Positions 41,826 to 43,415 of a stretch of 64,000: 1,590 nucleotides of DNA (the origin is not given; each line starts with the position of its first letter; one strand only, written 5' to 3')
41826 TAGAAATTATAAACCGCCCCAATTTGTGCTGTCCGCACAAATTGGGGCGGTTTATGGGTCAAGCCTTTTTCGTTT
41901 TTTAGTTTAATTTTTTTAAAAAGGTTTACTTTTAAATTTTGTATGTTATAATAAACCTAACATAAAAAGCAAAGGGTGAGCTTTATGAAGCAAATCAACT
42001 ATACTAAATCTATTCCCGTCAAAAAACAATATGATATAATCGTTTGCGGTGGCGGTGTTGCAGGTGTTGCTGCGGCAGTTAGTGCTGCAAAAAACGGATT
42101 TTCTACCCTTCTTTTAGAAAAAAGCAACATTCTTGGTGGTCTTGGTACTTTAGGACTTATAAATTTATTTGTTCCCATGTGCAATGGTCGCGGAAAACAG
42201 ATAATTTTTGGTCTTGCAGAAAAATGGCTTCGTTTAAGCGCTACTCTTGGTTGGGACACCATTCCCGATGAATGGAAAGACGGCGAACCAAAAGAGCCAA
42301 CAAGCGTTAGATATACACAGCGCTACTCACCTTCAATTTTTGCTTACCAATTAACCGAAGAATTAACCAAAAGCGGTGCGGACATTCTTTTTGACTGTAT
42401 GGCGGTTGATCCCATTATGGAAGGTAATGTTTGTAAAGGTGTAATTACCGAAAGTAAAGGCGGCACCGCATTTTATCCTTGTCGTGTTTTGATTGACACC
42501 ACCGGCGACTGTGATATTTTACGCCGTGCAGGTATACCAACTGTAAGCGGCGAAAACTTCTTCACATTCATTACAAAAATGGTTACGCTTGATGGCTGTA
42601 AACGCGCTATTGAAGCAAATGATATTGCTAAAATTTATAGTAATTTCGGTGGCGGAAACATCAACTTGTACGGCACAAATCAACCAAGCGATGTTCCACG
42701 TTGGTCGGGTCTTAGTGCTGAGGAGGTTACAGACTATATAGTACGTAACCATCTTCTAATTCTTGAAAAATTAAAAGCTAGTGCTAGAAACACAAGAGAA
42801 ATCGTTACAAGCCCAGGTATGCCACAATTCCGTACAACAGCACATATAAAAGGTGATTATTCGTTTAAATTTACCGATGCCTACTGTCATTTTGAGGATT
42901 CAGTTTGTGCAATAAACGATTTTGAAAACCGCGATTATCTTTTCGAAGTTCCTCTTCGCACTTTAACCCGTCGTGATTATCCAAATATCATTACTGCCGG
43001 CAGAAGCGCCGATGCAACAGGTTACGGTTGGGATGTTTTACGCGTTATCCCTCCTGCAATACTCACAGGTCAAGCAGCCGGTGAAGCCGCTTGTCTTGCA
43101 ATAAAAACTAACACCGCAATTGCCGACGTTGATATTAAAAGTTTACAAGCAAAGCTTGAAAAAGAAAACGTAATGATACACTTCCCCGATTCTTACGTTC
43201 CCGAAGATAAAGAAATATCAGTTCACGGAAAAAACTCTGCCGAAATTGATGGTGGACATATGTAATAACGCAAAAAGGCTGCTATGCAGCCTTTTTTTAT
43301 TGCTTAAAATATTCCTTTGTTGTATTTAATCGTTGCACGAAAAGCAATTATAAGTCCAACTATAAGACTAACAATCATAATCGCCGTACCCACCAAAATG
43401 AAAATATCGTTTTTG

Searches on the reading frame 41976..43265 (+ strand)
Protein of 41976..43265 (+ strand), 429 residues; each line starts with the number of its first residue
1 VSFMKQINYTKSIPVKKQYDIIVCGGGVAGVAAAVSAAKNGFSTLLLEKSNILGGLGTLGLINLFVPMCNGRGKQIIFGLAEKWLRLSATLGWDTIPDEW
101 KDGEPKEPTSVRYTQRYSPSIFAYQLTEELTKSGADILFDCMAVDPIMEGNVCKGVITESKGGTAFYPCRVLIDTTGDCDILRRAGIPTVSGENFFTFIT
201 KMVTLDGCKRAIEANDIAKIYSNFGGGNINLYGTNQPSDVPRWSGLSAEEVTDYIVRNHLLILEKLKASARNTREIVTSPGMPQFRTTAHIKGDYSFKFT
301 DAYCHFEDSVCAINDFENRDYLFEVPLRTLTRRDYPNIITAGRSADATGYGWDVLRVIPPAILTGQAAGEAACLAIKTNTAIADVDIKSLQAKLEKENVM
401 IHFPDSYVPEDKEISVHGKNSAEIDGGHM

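Call 56: search_protein_families(library=pfam, proteins=[window:41976-43265:+], max_evalue=0.00001)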
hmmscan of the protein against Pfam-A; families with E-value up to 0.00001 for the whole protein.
window:41976-43265:+ (429 aa): 3 families
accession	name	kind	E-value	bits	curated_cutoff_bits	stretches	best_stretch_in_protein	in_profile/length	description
PF12831.13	FAD_oxidored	-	4.4e-50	171.6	27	2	20-194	1-162/416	FAD dependent oxidoreductase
PF01266.30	DAO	-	1.6e-08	34.9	27.9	0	20-54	1-35/353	FAD dependent oxidoreductase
PF00890.30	FAD_binding_2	-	1.6e-07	31.4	20.4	0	20-54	1-35/414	FAD binding domain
